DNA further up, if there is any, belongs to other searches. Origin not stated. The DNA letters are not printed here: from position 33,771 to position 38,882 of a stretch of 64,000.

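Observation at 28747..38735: Roughly 10-kb giant adhesin-like lipoprotein with ~55 tandem six-Cys repeats followed by IPT, FG-GAP, RTX and cadherin-like modules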

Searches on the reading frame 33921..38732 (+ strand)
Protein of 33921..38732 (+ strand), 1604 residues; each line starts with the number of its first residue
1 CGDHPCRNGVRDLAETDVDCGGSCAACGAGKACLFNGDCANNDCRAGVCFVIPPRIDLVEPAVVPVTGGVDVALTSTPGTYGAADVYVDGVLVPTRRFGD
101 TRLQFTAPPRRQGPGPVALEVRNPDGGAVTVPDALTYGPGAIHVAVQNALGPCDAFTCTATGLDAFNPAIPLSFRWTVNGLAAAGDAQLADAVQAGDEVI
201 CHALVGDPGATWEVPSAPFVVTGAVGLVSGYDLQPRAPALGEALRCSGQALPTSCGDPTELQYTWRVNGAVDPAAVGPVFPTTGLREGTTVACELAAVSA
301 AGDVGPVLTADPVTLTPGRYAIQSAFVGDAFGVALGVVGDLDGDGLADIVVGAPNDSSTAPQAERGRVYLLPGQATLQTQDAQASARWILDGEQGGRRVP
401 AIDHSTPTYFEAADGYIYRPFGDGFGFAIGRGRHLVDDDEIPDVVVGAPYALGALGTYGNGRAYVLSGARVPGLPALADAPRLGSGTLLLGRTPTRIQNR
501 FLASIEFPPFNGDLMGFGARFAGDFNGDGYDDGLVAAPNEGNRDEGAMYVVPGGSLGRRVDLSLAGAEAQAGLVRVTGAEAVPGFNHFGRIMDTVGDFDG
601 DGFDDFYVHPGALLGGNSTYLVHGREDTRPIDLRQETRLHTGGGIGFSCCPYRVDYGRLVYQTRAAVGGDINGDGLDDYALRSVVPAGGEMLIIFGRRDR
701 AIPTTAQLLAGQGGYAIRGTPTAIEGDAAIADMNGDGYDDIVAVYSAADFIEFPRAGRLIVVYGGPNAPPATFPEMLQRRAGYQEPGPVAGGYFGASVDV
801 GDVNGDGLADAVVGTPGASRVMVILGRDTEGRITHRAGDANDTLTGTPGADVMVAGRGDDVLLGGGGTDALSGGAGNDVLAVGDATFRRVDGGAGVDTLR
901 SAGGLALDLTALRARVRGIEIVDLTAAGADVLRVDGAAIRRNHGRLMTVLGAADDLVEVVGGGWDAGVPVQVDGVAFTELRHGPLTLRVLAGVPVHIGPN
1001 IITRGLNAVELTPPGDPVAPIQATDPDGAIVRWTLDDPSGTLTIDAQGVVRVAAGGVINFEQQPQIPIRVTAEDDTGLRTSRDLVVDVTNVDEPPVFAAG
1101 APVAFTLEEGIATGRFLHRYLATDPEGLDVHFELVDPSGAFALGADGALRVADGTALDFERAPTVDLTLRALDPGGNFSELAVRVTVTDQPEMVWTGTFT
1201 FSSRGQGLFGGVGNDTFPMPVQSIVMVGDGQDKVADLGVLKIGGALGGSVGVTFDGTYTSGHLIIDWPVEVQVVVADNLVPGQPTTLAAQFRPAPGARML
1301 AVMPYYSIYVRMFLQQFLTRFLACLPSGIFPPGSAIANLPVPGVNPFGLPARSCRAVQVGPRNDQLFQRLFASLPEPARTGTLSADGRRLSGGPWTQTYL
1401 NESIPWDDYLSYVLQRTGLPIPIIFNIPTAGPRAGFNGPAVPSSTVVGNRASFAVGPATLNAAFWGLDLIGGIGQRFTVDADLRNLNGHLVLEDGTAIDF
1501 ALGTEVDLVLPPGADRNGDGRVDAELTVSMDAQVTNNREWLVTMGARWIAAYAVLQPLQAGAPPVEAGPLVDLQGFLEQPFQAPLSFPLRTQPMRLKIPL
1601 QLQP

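Call 11: search_protein_families(library=pfam, proteins=[window:33921-38732:+], max_evalue=1)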
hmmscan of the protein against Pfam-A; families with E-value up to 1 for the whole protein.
seq(1604 aa): 5 families
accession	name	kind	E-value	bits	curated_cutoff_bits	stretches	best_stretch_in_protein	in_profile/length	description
PF01839.29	FG-GAP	-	2.9e-28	97.7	22.1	7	331-371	1-37/37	FG-GAP repeat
PF13517.12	FG-GAP_3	-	6.1e-10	40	26.9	3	788-813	36-61/61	FG-GAP-like repeat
PF00353.25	HemolysinCabind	-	2e-08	34.5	23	1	845-880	1-36/36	RTX calcium-binding nonapeptide repeat (4 copies)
PF00028.23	Cadherin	-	1.7e-05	25.5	28.8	2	1010-1082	7-86/93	Cadherin domain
PF12256.14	TcdB_toxin_midN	-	0.011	15.5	24.8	0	719-753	20-55/181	Insecticide toxin TcdB middle/N-terminal region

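Call 12: search_protein_families(library=ncbifam, proteins=[window:33921-38732:+], max_evalue=1)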
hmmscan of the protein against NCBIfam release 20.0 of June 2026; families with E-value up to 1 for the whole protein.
seq(1604 aa): 9 families
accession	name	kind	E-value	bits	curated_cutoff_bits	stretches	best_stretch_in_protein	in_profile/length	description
NF033203.1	entero_EhxA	exception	1.3e-06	26.9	2000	1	838-904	726-791/997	enterohemolysin EhxA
NF046115.1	Ca_rpt_SMc04171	equivalog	3.4e-06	26.5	625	1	834-940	416-523/574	SMc04171 family calcium-binding repeat protein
NF033943.0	RTX_toxin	subfamily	4.2e-06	25.2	1000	1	826-904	701-777/930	RTX family hemolysin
NF035945.1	Zn_serralysin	subfamily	2.9e-05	23.4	500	1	838-882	325-369/462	serralysin family metalloprotease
NF058597.1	CoaZ_rpt_PGGG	domain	0.00018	21.5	30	1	54-130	3-81/88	choice-of-anchor Z repeating domain-containing protein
NF053766.1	ZapA_metallo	exception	0.0017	17.5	940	1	840-884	338-382/483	ZapA family metalloprotease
NF012211.1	tand_rpt_95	domain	0.071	13.1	90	1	1022-1097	18-93/98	tandem-95 repeat protein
NF047539.1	XAC2610_fam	domain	0.1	13.1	35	0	730-744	3-17/89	XAC2610-related protein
NF050046.1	PueAB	exception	0.38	9.1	670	1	852-900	371-418/616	polyurethane esterase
